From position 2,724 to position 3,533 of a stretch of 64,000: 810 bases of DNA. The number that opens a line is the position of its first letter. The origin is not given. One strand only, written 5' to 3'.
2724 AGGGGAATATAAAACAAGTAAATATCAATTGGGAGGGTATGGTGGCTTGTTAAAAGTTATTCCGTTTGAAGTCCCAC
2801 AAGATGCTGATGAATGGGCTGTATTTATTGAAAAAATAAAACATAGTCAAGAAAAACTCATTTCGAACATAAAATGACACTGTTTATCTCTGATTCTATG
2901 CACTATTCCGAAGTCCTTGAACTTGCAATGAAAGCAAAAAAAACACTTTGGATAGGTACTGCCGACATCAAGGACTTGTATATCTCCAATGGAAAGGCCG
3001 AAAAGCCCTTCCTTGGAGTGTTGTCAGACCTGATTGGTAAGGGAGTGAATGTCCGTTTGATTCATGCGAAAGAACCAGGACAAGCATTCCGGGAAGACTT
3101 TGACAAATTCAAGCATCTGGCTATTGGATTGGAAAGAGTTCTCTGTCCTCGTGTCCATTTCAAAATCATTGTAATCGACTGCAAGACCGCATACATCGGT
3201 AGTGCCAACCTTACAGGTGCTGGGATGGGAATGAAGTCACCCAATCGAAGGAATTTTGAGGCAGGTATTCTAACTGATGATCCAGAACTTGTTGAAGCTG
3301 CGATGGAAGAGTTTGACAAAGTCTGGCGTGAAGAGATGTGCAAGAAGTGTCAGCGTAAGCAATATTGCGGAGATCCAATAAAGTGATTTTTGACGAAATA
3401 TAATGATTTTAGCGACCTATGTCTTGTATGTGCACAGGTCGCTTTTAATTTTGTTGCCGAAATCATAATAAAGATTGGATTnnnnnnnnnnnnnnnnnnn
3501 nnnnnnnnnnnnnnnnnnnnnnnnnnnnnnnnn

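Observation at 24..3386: McrB-McrC plus a translationally coupled single-HKD (PLD) nuclease: a three-gene type IV-like module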

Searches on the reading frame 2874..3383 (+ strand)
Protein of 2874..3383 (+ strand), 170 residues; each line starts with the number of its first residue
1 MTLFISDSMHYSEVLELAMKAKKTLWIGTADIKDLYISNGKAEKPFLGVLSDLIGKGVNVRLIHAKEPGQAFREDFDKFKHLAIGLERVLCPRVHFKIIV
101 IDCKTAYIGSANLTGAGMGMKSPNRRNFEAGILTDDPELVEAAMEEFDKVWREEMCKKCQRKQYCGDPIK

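Call 3: search_protein_families(library=pfam, proteins=[window:2874-3383:+], max_evalue=0.01)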
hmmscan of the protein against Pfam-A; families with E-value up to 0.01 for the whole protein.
window:2874-3383:+ (170 aa): 3 families
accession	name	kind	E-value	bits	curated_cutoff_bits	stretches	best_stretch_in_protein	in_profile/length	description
PF13091.12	PLDc_2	-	9.6e-16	58.3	27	1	16-151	3-132/132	PLD-like domain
PF00614.28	PLDc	-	4e-07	30.2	21.9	1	93-115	4-26/28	Phospholipase D Active site motif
PF09565.16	RE_NgoFVII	-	0.0077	16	23.8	0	92-158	91-156/162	NgoFVII restriction endonuclease N-terminal PLD domain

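Call 4: search_protein_families(library=padloc, proteins=[window:2874-3383:+], max_evalue=0.01)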
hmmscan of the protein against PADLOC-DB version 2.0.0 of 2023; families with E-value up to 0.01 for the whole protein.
window:2874-3383:+ (170 aa): 26 families (the best 25 are shown)
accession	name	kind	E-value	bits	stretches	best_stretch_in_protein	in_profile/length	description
PDLC02614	DrmC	-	7.7e-10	36.8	1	46-141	49-142/153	DrmC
PDLC03922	MkoB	-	5.3e-09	33.9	1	5-147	472-599/610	-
PDLC02597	DrmC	-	9.7e-09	33.4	1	82-142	173-227/242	DrmC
PDLC02588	DrmC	-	1.1e-08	33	1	62-158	160-251/256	DrmC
PDLC02608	DrmC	-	1.5e-08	32.6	1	93-152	100-153/162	DrmC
PDLC02585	DrmC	-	2.6e-08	31.7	1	93-151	193-245/253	DrmC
PDLC02587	DrmC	-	3.4e-08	30.8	1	94-159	205-264/267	DrmC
PDLC02607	DrmC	-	2.5e-07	28.3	1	93-154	202-257/265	DrmC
PDLC02606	DrmC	-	8.1e-07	27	1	92-149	121-172/182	DrmC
PDLC02604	DrmC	-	3e-05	22.5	1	94-151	32-82/92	DrmC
PDLC02599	DrmC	-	3.4e-05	21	1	93-153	84-138/387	DrmC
PDLC02602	DrmC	-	7.1e-05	20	1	92-134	196-232/381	DrmC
PDLC02601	DrmC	-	7.6e-05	20.2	1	94-151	235-285/295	DrmC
PDLC02612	DrmC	-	0.00012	19.7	1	95-152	175-226/235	DrmC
PDLC02595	DrmC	-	0.00017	19.4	1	93-155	208-263/269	DrmC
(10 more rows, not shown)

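Call 5: search_protein_families(library=ncbifam, proteins=[window:2874-3383:+], max_evalue=0.01)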
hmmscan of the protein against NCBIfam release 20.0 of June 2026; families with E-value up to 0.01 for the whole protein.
window:2874-3383:+ (170 aa): 5 families
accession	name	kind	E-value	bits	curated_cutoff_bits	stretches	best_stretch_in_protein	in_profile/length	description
NF038319.1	DISARM_DrmC_I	equivalog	3.7e-12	46.3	133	1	46-149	123-233/236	DISARM system phospholipase D-like protein DrmC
NF010492.0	PRK13912.1-3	equivalog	0.0004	20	297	1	94-152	121-173/178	nuclease NucT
NF010490.0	PRK13912.1-1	equivalog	0.0027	17.8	211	1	88-150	99-155/159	nuclease NucT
NF008427.0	PRK11263.1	equivalog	0.004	16.3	281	1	84-121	102-139/409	cardiolipin synthase ClsB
NF041068.1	DpdK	equivalog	0.0044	16.6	100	1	38-151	59-167/167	phospholipase D-like domain-containing protein DpdK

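Call 10: find_homologous_proteins(query=window:2874-3383:+, max_evalue=0.001)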
Query window:2874-3383:+ (170 aa): 8000 proteins with E <= 0.001 among 8000 candidates; the best 120 are listed.
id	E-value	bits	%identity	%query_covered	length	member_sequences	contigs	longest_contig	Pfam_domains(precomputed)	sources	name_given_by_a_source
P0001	2.4e-102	358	93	99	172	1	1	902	PF13091.13,PF00614.29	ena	-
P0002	2.6e-102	358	93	99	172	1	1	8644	PF13091.13,PF00614.29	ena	-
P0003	2.0e-101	355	92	99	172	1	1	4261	PF13091.13,PF00614.29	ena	-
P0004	2.2e-101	355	92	99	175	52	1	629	PF13091.13,PF00614.29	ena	-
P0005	2.7e-101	354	93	99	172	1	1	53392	PF13091.13,PF00614.29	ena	-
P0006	5.8e-100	350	92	99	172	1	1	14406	PF13091.13,PF00614.29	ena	-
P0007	7.0e-100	350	92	99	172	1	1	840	PF13091.13,PF00614.29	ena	-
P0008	1.2e-99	349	90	99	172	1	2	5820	PF13091.13,PF00614.29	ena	-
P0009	4.3e-98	344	88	99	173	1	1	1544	PF13091.13,PF00614.29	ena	-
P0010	1.3e-97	342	89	99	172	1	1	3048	PF13091.13,PF00614.29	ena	-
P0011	1.4e-97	342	88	99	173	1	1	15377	PF13091.13,PF00614.29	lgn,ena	-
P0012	2.6e-97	341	88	99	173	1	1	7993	PF13091.13,PF00614.29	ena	-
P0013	3.2e-97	341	89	99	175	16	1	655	PF13091.13,PF00614.29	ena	-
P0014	1.9e-96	339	88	99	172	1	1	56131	PF13091.13,PF00614.29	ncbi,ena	-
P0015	4.1e-96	337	89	99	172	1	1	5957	PF13091.13,PF00614.29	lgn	-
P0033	7.2e-90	317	83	99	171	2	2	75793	PF13091.13,PF00614.29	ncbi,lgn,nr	ncbi:MAG: phospholipase D family protein [Paludibacteraceae bacterium]|nr:phospholipase D family pro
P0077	6.5e-80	285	75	99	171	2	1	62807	PF13091.13,PF00614.29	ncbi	-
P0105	5.2e-79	282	75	99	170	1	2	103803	PF13091.13,PF00614.29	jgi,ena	-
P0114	7.6e-79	281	74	99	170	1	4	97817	PF13091.13,PF00614.29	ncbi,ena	-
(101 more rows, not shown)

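Call 13: find_encoding_contigs(protein=P0033, flank=8000, max_places=3)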
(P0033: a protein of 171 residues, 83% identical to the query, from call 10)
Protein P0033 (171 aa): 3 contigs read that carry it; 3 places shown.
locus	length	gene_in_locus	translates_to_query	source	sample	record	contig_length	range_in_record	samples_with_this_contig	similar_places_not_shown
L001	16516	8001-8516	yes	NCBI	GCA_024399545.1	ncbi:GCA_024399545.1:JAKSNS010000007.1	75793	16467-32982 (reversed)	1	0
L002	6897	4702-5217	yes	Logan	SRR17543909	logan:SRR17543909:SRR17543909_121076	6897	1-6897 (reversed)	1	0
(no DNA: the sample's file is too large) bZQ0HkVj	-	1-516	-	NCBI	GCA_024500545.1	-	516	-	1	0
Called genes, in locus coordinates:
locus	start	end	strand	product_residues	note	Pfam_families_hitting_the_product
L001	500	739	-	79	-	-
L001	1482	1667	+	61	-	PF19637:DUF6140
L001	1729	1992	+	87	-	PF25583:WCX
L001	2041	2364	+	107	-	PF00521:DNA_topoisoIV (weak)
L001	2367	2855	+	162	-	PF00929:RNase_T, PF16473:Rv2179c-like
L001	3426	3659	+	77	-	PF19637:DUF6140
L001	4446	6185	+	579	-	PF03235:GmrSD_N, PF25202:DUF7834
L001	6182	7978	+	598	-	PF03235:GmrSD_N, PF07510:GmrSD_C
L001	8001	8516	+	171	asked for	PF13091:PLDc_2, PF00614:PLDc (weak)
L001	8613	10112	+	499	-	PF02834:LigT_PEase (faint)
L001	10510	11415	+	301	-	PF13280:WYL, PF25583:WCX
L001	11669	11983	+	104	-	PF01637:ATPase_2 (weak)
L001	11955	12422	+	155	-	PF03008:DUF234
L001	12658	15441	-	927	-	PF13734:Inhibitor_I69, PF01640:Peptidase_C10, PF18998:Flg_new_2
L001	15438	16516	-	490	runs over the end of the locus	PF12838:Fer4_7 (weak), PF00037:Fer4 (weak), PF12837:Fer4_6 (weak), PF25160:LdpA_Fe-S-bd, PF12838:Fer4_7, PF13187:Fer4_9 (weak), PF00037:Fer4, PF02906:Fe_hyd_lg_C, +6 more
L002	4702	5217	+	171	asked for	PF13091:PLDc_2, PF00614:PLDc (weak)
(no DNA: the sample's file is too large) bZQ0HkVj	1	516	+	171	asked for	PF13091:PLDc_2, PF00614:PLDc (weak)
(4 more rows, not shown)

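Call 14: find_encoding_contigs(protein=P0105, flank=8000, max_places=3)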
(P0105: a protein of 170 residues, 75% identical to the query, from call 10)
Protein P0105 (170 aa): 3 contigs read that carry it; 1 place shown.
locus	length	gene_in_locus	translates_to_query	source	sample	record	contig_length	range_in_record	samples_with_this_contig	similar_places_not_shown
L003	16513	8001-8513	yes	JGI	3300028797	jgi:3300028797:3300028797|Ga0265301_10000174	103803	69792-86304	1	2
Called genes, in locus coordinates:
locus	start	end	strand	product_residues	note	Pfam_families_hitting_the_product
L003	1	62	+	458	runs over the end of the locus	PF01408:GFO_IDH_MocA, PF22725:GFO_IDH_MocA_C3 (faint), PF19051:GFO_IDH_MocA_C2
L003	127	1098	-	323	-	PF00348:polyprenyl_synt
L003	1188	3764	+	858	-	PF02739:5_3_exonuc_N, PF01367:5_3_exonuc, PF00476:DNA_pol_A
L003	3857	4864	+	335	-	PF13280:WYL, PF25583:WCX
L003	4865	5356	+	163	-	PF00929:RNase_T, PF16473:Rv2179c-like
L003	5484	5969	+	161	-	-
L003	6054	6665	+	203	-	-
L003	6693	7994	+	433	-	-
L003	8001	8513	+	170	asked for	PF13091:PLDc_2, PF00614:PLDc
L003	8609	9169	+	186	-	-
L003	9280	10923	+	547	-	PF00004:AAA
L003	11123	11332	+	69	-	-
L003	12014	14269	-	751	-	PF00999:Na_H_Exchanger, PF02080:TrkA_C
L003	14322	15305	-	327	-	PF02445:NadA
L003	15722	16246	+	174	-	PF00588:SpoU_methylase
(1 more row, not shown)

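Call 16: find_encoding_contigs(protein=P0005, flank=10000, max_places=3)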
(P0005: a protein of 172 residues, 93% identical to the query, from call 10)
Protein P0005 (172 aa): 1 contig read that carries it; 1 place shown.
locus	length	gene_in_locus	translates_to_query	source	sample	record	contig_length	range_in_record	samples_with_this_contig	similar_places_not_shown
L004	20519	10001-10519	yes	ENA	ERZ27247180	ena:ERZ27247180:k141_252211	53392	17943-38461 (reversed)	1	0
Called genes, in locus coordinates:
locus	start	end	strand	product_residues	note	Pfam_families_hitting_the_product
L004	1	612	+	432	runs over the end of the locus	PF12679:ABC2_membrane_2 (weak), PF12698:ABC2_membrane_3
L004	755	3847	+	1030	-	PF21760:SecD_1st, PF22599:SecDF_P1_head, PF02355:SecD_SecF_C, PF07549:Sec_GG, PF02355:SecD_SecF_C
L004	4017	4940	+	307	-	PF13280:WYL, PF25583:WCX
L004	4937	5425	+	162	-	PF00929:RNase_T, PF16473:Rv2179c-like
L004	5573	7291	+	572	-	PF03235:GmrSD_N, PF25202:DUF7834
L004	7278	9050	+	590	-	PF03235:GmrSD_N, PF07510:GmrSD_C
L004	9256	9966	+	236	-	PF10386:DUF2441 (weak)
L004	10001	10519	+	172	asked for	PF13091:PLDc_2, PF00614:PLDc (weak)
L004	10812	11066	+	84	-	-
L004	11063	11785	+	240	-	-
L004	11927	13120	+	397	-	PF13173:AAA_14, PF13635:DUF4143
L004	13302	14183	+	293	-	PF02498:Bro-N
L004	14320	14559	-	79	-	-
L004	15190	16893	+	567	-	PF03235:GmrSD_N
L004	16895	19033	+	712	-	PF03235:GmrSD_N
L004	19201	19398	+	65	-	-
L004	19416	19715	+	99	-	-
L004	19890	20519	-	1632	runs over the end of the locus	PF00270:DEAD, PF00271:Helicase_C, PF00580:UvrD-helicase, PF13245:AAA_19, PF13401:AAA_22 (weak), PF00580:UvrD-helicase, PF13361:UvrD_C, PF13538:UvrD_C_2, +4 more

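Call 17: find_encoding_contigs(protein=P0114, flank=10000, max_places=4)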
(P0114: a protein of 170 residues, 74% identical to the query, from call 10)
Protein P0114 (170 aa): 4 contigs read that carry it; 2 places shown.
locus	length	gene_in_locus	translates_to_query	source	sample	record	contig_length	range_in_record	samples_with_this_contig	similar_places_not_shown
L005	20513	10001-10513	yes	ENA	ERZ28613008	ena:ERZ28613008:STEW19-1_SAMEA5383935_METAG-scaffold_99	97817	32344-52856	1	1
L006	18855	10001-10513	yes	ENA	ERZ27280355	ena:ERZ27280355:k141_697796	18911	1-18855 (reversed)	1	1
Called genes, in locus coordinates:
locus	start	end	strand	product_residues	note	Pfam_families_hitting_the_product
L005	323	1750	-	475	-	PF01051:Rep3_N (weak)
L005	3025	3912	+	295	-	PF00142:Fer4_NifH (faint), PF01656:CbiA, PF02374:ArsA_ATPase (weak), PF06564:CBP_BcsQ (weak), PF09140:MipZ (faint), PF13614:AAA_31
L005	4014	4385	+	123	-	-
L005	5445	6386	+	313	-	PF13280:WYL, PF25583:WCX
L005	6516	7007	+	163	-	PF00929:RNase_T, PF16473:Rv2179c-like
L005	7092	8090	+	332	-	PF13310:Virulence_RhuM, PF02661:Fic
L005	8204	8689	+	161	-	-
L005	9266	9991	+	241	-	-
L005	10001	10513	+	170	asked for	PF13091:PLDc_2, PF00614:PLDc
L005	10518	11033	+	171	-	PF18143:HAD_SAK_2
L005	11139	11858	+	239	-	PF03796:DnaB_C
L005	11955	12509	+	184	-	-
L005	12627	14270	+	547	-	PF00004:AAA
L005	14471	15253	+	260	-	PF02633:Creatininase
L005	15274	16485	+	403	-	PF03315:SDH_beta, PF03313:SDH_alpha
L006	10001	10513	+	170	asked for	PF13091:PLDc_2, PF00614:PLDc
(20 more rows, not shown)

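Call 18: find_encoding_contigs(protein=P0077, flank=10000, max_places=4)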
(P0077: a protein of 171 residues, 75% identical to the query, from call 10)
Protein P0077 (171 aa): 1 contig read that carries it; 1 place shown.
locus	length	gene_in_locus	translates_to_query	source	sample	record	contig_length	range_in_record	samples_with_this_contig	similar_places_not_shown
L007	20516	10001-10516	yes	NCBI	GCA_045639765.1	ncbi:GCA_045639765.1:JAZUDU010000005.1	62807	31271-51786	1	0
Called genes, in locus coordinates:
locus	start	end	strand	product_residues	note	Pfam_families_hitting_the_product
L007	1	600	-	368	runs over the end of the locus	PF01545:Cation_efflux, PF16916:ZT_dimer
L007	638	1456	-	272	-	PF00248:Aldo_ket_red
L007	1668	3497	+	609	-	PF00756:Esterase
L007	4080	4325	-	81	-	-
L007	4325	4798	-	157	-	PF13151:DUF3990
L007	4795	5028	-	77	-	PF12668:DUF3791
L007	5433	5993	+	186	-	-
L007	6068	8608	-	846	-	PF13802:Gal_mutarotas_2 (faint), PF01055:Glyco_hydro_31_2nd, PF21365:Glyco_hydro_31_3rd, PF17137:DUF5110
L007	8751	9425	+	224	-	PF08713:DNA_alkylation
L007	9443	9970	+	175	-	-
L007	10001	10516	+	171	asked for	PF13091:PLDc_2, PF00614:PLDc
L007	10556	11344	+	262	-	-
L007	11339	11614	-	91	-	-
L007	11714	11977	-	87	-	-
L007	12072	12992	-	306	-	PF00890:FAD_binding_2 (faint), PF03486:HI0933_like (faint), PF07992:Pyr_redox_2, PF12831:FAD_oxidored (faint), PF13738:Pyr_redox_3, PF01266:DAO (weak), PF00070:Pyr_redox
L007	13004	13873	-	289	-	PF14054:DUF4249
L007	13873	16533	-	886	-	PF13620:CarboxypepD_reg (weak), PF13715:CarbopepD_reg_2, PF07715:Plug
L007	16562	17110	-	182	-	-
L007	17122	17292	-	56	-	-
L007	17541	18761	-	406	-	PF01042:Ribonuc_L-PSP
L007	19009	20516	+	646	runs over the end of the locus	PF00884:Sulfatase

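Call 20: find_related_loci(query=A1, collection=genome_contigs, flank=10000)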
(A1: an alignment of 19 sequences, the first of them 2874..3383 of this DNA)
Query A1 (170 aa) in genome_contigs; peptide patterns used: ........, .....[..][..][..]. (x = any residue, [..] = any of these).
599 stretches matched a pattern (row limit reached: there are more); 561 encode a relative of the query (tblastn E <= 1e-3); the best 80 are kept; 79 distinct loci.
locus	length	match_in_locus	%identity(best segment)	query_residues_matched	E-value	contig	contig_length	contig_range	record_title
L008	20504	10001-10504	91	2-169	2e-104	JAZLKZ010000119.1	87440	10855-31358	MAG: Bacteroidales bacterium isolate T1900044958_TA20190014.MAGScoT_cleanbin_000029 SGB_3887_k141_239742, whole genome s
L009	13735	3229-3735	90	1-169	8e-102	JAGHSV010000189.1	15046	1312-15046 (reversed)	MAG: Candidatus Sodaliphilus aphodohippi isolate E3_0 c_000001488462, whole genome shotgun sequence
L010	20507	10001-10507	88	1-169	6e-101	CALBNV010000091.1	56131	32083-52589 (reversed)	MAG TPA_asm: uncultured Bacteroidales bacterium isolate SRR6425756_bin.24_CONCOCT_v1.1_MAG genome assembly, contig: ERZ1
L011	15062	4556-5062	86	1-169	5e-98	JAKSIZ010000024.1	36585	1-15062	MAG: Bacteroidaceae bacterium isolate Horse_feces34 MAG034_24, whole genome shotgun sequence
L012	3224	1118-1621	81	2-169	3e-97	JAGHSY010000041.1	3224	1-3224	MAG: Candidatus Colenecus caballi isolate E3_160 c_000001285528, whole genome shotgun sequence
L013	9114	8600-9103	81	2-169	3e-95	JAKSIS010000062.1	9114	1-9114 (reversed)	MAG: Bacteroidaceae bacterium isolate Horse_feces27 MAG027_62, whole genome shotgun sequence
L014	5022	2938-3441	75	2-169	1e-86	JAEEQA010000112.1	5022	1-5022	MAG: Bacteroidales bacterium isolate Tb.RUG.324 NODE_77463_length_5022_cov_1.406537, whole genome shotgun sequence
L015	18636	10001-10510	72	1-170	9e-86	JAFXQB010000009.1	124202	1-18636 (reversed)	MAG: Salinivirgaceae bacterium isolate RGIG6642 Sheep_Rumen-1__c382569, whole genome shotgun sequence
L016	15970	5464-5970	73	1-169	3e-85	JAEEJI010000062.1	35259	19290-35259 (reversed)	MAG: Muribaculaceae bacterium isolate Tb.RUG.166 k141_2397985_flag=0_multi=34.2180_len=35259, whole genome shotgun seque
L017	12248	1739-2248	74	1-170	7e-85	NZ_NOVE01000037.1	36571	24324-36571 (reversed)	Prevotella sp. 885 NODE_37_length_36571_cov_28.7018, whole genome shotgun sequence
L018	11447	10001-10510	72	1-170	1e-84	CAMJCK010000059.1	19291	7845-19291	MAG: uncultured Bacteroidetes bacterium isolate SRR12081299_bin.48_metaWRAP_v1.3_MAG genome assembly, contig: ERZ1228977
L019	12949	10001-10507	72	1-169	1e-83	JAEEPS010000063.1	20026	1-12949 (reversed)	MAG: Salinivirgaceae bacterium isolate Tb.RUG.317 NODE_10595_length_20026_cov_1.453189, whole genome shotgun sequence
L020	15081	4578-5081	71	2-169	3e-83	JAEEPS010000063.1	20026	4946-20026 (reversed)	MAG: Salinivirgaceae bacterium isolate Tb.RUG.317 NODE_10595_length_20026_cov_1.453189, whole genome shotgun sequence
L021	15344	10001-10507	70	1-169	5e-83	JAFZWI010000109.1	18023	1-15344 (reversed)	MAG: Salinivirgaceae bacterium isolate RGIG8157 Water_buffalos_Rumen-3__c1408537, whole genome shotgun sequence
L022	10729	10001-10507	73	1-169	5e-83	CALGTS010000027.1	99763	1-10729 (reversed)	MAG TPA_asm: uncultured Bacteroidales bacterium isolate SRR6425803_bin.35_CONCOCT_v1.1_MAG genome assembly, contig: ERZ1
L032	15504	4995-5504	69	1-170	1e-79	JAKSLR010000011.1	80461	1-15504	MAG: Bacteroidaceae bacterium isolate Horse_feces104 MAG104_11, whole genome shotgun sequence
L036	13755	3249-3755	70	1-169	3e-79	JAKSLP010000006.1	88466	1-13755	MAG: Bacteroidaceae bacterium isolate Horse_feces102 MAG102_6, whole genome shotgun sequence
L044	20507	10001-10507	68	2-170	8e-78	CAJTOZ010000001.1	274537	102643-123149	MAG TPA_asm: uncultured Muribaculaceae bacterium isolate MGBC106841 genome assembly, contig: MGBC106841.1, whole genome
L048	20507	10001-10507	68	1-169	4e-77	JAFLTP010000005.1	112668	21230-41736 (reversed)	MAG: Muribaculaceae bacterium isolate HAN056 Seq5, whole genome shotgun sequence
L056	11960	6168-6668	67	4-170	2e-76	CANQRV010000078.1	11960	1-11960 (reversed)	MAG: uncultured Muribaculaceae bacterium isolate Lapin-022__bin49 genome assembly, contig: Lapin-022__NODE_5378_length_1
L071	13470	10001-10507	68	1-169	1e-75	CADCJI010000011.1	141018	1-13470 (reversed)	MAG: uncultured Bacteroidia bacterium isolate RUG14699 genome assembly, contig: RUG14699_asm_11, whole genome shotgun se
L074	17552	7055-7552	66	4-169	2e-75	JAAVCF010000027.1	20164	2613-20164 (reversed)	MAG: Bacteroides sp. isolate Mgla_MAG_13-bin_12 c_000000043110, whole genome shotgun sequence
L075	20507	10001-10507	68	1-169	4e-75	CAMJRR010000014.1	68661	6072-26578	MAG: uncultured Bacteroidales bacterium isolate SRR12081298_bin.67_metaWRAP_v1.3_MAG genome assembly, contig: ERZ1228977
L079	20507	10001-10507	68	1-169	2e-75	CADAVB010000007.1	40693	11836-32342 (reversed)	MAG: uncultured Bacteroidia bacterium isolate RUG13648 genome assembly, contig: RUG13648_asm_7, whole genome shotgun seq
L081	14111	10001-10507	66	1-169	5e-75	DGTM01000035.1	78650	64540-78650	MAG TPA_asm: Prevotellaceae bacterium UBA4336 UBA4336_contig_3301, whole genome shotgun sequence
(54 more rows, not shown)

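Call 31: search_protein_families(library=pfam, proteins=[L056:8758-11229:+, L044:7833-8666:+, L075:16313-17011:+, L018:8934-10001:+, L074:5329-6582:+, L018:8074-8931:+, L071:5702-7297:+, L079:8009-9346:+, L048:9366-9989:+, L081:4701-6590:+], max_evalue=0.001)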
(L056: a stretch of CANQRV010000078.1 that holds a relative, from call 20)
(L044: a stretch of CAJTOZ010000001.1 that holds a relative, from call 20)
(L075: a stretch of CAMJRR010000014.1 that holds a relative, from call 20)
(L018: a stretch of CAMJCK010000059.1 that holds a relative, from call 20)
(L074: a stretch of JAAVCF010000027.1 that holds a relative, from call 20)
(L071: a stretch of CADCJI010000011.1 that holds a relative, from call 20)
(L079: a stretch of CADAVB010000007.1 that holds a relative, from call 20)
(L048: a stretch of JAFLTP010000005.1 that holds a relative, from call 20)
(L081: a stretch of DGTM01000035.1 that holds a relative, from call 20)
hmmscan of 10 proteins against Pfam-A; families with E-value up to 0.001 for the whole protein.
L056:8758-11229:+ (824 aa): 1 family
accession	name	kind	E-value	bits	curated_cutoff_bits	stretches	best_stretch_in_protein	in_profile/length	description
PF03235.19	GmrSD_N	-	9e-23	81.9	33.2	1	28-245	11-198/199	GmrSD restriction endonuclease, N-terminal domain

L044:7833-8666:+ (278 aa): 1 family
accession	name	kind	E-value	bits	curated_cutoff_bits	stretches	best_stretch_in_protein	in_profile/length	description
PF00091.31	Tubulin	-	2.1e-09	38.4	33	1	57-206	2-187/190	Tubulin/FtsZ family, GTPase domain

L075:16313-17011:+ (233 aa): 0 families

L018:8934-10001:+ (356 aa): 0 families

L074:5329-6582:+ (418 aa): 1 family
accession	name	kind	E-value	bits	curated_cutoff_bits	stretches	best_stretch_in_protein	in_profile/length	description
PF01139.22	RtcB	-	2e-55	189.2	27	1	34-415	11-425/426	tRNA-splicing ligase RtcB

L018:8074-8931:+ (286 aa): 3 families
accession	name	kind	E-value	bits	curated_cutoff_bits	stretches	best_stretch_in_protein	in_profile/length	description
PF06745.19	ATPase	-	1.8e-06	28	26.6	0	32-91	8-64/231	KaiC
PF13481.12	AAA_25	-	8.4e-06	26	27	1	42-152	30-165/195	AAA domain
PF03796.21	DnaB_C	-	3.4e-05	23.8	27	1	38-92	12-65/255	DnaB-like helicase C terminal domain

L071:5702-7297:+ (532 aa): 5 families
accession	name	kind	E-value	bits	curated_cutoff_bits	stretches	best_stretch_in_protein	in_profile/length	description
PF20030.5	bpMoxR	-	1.6e-52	178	27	1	24-196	2-171/205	MoxR domain in the MoxR-vWA-beta-propeller ternary systems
PF07728.20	AAA_5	-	1.7e-26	93.3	22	1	56-185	2-139/139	AAA domain (dynein-related subfamily)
PF17868.7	AAA_lid_8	-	8.8e-22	77.1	22.8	1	241-317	2-71/72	AAA lid domain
PF07726.17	AAA_3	-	4.7e-08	33.4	27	1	57-186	3-130/131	ATPase family associated with various cellular activities (AAA)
PF00158.32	Sigma54_activat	-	0.00016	21.8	20.2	0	55-171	24-144/168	Sigma-54 interaction domain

L079:8009-9346:+ (446 aa): 2 families
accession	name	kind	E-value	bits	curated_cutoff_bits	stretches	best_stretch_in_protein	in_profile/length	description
PF05762.20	VWA_CoxE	-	5e-05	23.3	26.4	1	286-427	43-185/222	VWA domain containing CoxE-like protein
PF13519.12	VWA_2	-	0.00064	20.8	27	0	302-401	2-106/107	von Willebrand factor type A domain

L048:9366-9989:+ (208 aa): 3 families
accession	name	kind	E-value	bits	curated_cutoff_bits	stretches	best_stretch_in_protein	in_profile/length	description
PF01863.23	YgjP-like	-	2.9e-18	67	26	1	76-180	92-195/207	YgjP-like, metallopeptidase domain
PF08325.16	WLM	-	7.1e-05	23.4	26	1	152-186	84-118/190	WLM domain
PF10263.15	SprT-like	-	0.00071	19.8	25.6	0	121-163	26-73/108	SprT-like family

L081:4701-6590:+ (630 aa): 1 family
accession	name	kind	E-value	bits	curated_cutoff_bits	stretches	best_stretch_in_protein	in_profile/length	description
PF03235.19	GmrSD_N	-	5.7e-30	105.3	33.2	1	21-230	11-199/199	GmrSD restriction endonuclease, N-terminal domain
